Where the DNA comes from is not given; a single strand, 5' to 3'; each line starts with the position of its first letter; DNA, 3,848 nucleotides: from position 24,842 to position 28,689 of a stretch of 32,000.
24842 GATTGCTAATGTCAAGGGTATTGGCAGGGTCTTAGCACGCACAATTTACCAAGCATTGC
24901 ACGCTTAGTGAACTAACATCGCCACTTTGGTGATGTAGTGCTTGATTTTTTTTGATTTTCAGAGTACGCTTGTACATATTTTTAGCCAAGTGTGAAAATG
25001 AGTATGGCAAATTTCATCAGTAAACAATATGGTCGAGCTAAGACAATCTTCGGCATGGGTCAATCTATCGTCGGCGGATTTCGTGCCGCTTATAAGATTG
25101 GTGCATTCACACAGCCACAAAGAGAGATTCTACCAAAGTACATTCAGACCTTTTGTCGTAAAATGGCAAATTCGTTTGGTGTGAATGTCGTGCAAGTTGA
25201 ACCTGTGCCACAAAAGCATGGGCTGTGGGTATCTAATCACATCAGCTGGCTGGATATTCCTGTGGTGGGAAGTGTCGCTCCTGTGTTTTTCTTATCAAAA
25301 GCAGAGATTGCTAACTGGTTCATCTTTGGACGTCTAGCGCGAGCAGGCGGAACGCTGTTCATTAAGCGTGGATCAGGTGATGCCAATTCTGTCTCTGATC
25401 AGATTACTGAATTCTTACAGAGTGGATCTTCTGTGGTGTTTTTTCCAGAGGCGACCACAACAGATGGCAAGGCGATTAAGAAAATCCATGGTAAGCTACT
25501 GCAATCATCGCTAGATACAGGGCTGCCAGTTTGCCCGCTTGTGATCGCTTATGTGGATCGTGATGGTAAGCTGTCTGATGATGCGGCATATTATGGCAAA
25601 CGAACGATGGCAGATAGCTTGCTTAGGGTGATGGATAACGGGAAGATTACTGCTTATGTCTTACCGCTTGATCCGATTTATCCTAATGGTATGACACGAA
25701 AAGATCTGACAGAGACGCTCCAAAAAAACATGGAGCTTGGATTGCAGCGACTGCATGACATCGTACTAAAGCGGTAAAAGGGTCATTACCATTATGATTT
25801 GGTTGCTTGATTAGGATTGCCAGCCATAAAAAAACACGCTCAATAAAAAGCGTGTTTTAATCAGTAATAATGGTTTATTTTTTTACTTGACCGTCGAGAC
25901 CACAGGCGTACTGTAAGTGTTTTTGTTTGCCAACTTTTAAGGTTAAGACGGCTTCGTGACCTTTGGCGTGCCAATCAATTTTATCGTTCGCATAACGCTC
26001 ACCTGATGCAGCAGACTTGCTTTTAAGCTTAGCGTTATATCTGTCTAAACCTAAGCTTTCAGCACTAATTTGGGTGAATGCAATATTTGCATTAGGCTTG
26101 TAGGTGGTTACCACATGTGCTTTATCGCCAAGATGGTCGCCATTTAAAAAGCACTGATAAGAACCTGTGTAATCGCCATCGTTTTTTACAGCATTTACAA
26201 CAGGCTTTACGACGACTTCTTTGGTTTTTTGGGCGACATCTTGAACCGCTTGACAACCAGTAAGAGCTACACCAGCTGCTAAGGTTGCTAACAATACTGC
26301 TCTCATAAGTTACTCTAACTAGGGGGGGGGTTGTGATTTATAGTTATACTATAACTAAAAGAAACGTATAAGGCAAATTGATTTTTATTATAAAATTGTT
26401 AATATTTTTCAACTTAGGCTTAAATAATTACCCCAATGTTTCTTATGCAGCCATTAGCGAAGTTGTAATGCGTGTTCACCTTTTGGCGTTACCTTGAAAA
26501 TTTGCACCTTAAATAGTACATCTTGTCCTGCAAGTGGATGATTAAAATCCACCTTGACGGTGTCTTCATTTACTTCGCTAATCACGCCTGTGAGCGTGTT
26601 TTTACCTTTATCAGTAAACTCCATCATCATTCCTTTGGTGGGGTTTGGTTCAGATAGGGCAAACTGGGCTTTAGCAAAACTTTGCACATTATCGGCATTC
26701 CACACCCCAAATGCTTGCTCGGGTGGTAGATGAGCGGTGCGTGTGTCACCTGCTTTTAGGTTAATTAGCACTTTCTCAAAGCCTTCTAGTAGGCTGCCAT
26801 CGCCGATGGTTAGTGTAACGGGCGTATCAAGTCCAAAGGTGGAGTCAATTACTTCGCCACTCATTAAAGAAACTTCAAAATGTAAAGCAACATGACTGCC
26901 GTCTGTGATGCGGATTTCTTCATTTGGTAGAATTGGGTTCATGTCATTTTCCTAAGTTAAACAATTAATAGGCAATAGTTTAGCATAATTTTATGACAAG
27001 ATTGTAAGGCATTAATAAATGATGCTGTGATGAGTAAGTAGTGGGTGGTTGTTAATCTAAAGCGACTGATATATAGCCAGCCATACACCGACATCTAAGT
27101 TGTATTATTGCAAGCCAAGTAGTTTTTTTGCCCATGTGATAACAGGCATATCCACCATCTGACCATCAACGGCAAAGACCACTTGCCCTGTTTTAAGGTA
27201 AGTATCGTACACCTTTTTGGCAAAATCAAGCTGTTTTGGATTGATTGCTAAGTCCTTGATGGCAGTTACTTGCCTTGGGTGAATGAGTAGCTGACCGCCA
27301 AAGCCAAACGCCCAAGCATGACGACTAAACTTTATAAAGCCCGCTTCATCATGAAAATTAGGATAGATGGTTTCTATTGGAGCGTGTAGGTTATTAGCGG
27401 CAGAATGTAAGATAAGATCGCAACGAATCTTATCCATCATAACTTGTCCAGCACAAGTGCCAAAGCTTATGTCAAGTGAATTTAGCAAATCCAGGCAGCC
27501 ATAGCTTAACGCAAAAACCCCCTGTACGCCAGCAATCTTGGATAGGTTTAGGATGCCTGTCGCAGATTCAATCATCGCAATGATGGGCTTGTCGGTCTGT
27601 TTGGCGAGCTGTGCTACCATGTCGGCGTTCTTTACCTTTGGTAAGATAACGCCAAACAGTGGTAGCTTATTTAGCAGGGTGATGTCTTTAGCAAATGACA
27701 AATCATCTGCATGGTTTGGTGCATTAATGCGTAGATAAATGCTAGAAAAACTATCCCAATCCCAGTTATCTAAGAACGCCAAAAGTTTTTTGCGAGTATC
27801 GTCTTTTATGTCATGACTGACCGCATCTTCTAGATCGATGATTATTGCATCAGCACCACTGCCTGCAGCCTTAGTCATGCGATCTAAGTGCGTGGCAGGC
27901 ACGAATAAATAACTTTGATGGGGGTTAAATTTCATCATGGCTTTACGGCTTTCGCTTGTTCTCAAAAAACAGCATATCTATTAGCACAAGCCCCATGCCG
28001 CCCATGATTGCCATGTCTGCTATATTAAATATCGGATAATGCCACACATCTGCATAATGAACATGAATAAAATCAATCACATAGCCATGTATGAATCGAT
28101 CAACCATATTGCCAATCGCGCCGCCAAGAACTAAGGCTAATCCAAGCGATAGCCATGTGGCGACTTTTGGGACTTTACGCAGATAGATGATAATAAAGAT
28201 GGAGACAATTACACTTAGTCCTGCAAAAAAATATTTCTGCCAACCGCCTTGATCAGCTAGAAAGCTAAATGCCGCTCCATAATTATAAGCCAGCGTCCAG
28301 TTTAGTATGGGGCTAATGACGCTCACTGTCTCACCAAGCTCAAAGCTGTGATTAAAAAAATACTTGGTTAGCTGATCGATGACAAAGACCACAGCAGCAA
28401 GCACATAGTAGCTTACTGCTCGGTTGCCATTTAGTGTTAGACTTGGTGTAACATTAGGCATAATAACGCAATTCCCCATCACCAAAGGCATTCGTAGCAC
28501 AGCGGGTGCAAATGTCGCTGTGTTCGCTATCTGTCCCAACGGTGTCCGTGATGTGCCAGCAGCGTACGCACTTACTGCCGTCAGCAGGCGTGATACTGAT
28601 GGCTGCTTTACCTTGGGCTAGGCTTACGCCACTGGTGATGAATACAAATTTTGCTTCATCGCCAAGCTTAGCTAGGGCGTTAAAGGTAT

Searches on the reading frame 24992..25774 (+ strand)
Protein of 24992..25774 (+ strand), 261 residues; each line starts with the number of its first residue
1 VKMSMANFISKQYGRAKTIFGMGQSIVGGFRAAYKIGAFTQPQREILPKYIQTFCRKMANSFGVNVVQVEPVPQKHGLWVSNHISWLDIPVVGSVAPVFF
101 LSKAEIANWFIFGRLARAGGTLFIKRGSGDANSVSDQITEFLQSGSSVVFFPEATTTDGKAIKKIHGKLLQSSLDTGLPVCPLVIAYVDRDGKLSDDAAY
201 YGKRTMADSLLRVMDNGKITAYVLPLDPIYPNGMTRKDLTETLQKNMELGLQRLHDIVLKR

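Call 50: search_protein_families(library=ncbifam, proteins=[window:24992-25774:+], max_evalue=0.00001)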
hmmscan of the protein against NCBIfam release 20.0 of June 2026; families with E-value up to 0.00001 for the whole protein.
window:24992-25774:+ (261 aa): 4 families
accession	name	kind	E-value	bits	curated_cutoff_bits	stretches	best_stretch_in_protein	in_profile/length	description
NF052552.1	LyOrLpactfOlsARHOCB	equivalog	1.2e-31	109.7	300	1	39-251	50-268/271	lyso-ornithine lipid O-acyltransferase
NF052553.1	LyOrLpactfOlsABRUA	equivalog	3.9e-27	95.1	300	1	41-247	33-251/263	lyso-ornithine lipid O-acyltransferase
TIGR00530.1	AGP_acyltrn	subfamily_domain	2.7e-21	75.7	102.95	1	64-185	4-129/130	1-acylglycerol-3-phosphate O-acyltransferase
NF006386.0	PRK08633.1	equivalog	2.9e-07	28.6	1221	1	58-183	423-549/1147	acyl-[ACP]--phospholipid O-acyltransferase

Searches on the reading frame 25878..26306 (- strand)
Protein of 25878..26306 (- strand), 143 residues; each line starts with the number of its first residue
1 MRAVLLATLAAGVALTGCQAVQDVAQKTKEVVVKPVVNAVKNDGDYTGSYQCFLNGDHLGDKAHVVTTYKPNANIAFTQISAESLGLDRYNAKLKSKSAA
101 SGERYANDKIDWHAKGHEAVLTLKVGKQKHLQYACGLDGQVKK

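Call 50: search_protein_families(library=ncbifam, proteins=[window:25878-26306:-], max_evalue=0.00001)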
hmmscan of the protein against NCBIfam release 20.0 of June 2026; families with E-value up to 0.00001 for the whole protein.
window:25878-26306:- (143 aa): 0 families

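Call 81: search_protein_families(library=pfam, proteins=[window:25878-26306:-], max_evalue=0.00001)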
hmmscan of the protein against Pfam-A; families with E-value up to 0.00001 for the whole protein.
window:25878-26306:- (143 aa): 1 family
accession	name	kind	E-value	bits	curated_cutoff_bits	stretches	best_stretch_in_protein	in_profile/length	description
PF09864.15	MliC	-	8.1e-06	26.2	22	0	85-126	23-63/67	Membrane-bound lysozyme-inhibitor of c-type lysozyme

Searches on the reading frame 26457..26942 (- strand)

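Call 50: search_protein_families(library=ncbifam, proteins=[window:26457-26942:-], max_evalue=0.00001)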
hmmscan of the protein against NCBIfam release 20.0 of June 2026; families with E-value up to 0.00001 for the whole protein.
window:26457-26942:- (162 aa): 2 families
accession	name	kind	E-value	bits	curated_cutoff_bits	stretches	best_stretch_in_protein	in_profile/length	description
NF011676.0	PRK15095.1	equivalog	1.4e-34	118.8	125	1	12-157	5-149/156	FKBP-type peptidyl-prolyl cis-trans isomerase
NF008008.0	PRK10737.1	equivalog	1.3e-12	48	174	1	17-157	8-145/196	peptidylprolyl isomerase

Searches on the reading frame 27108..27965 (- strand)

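Call 50: search_protein_families(library=ncbifam, proteins=[window:27108-27965:-], max_evalue=0.00001)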
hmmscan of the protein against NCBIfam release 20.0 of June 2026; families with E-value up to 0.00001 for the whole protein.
window:27108-27965:- (286 aa): 2 families
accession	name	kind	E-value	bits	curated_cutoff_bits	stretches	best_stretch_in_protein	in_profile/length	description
NF038242.1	RipC_Ccl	equivalog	3e-37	128.6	375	1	17-283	2-265/268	itaconate degradation C-C-lyase RipC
TIGR01588.1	citE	equivalog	2.5e-29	102.3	443.4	1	16-285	3-282/288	citrate (pro-3S)-lyase subunit beta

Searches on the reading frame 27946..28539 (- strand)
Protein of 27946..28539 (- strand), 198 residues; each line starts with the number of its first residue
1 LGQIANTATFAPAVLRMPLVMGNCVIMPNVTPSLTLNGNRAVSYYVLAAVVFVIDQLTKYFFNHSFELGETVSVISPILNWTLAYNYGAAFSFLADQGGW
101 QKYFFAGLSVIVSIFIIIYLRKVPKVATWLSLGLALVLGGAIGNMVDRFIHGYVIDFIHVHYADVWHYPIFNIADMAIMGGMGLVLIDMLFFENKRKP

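Call 50: search_protein_families(library=ncbifam, proteins=[window:27946-28539:-], max_evalue=0.00001)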
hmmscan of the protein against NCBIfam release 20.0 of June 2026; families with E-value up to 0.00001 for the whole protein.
window:27946-28539:- (198 aa): 20 families
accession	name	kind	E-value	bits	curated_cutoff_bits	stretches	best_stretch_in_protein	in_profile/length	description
NF011366.0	PRK14785.1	subfamily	1e-83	280.1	256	1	29-197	29-197/198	lipoprotein signal peptidase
TIGR00077.1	lspA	equivalog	6.1e-45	153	73.95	1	41-197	8-162/164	signal peptidase II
NF011358.0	PRK14776.1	equivalog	2.7e-33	115.2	285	1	47-189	16-154/170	lipoprotein signal peptidase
NF011352.0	PRK14770.1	equivalog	3.8e-30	104.6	223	1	45-196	20-169/173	lipoprotein signal peptidase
NF011360.0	PRK14779.1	subfamily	9.2e-28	97.3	177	1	38-197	6-161/163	lipoprotein signal peptidase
NF011355.0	PRK14773.1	subfamily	5.8e-24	85.1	218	1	73-193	67-190/206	lipoprotein signal peptidase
NF011367.0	PRK14786.1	equivalog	1e-22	81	190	1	43-192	2-145/154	lipoprotein signal peptidase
NF011354.0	PRK14772.1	equivalog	1.2e-22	80.2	321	1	44-187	27-166/190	lipoprotein signal peptidase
NF011368.0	PRK14787.1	equivalog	4.1e-22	79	177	1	43-193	3-158/167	lipoprotein signal peptidase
NF011371.0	PRK14790.1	equivalog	6.4e-22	78.2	202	1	42-192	10-155/169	lipoprotein signal peptidase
NF011359.0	PRK14777.1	subfamily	1.5e-20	73.7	187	1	43-196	28-184/191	lipoprotein signal peptidase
NF011365.0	PRK14784.1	equivalog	1.6e-18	67.3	181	1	40-191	3-146/160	lipoprotein signal peptidase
NF011362.0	PRK14781.1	subfamily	9.5e-18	64.9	177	1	39-191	18-161/170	lipoprotein signal peptidase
NF011370.0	PRK14789.1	equivalog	2.9e-17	63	248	1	45-194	12-154/194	lipoprotein signal peptidase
NF011356.0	PRK14774.1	equivalog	1.4e-16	60.8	256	1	48-187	8-149/185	lipoprotein signal peptidase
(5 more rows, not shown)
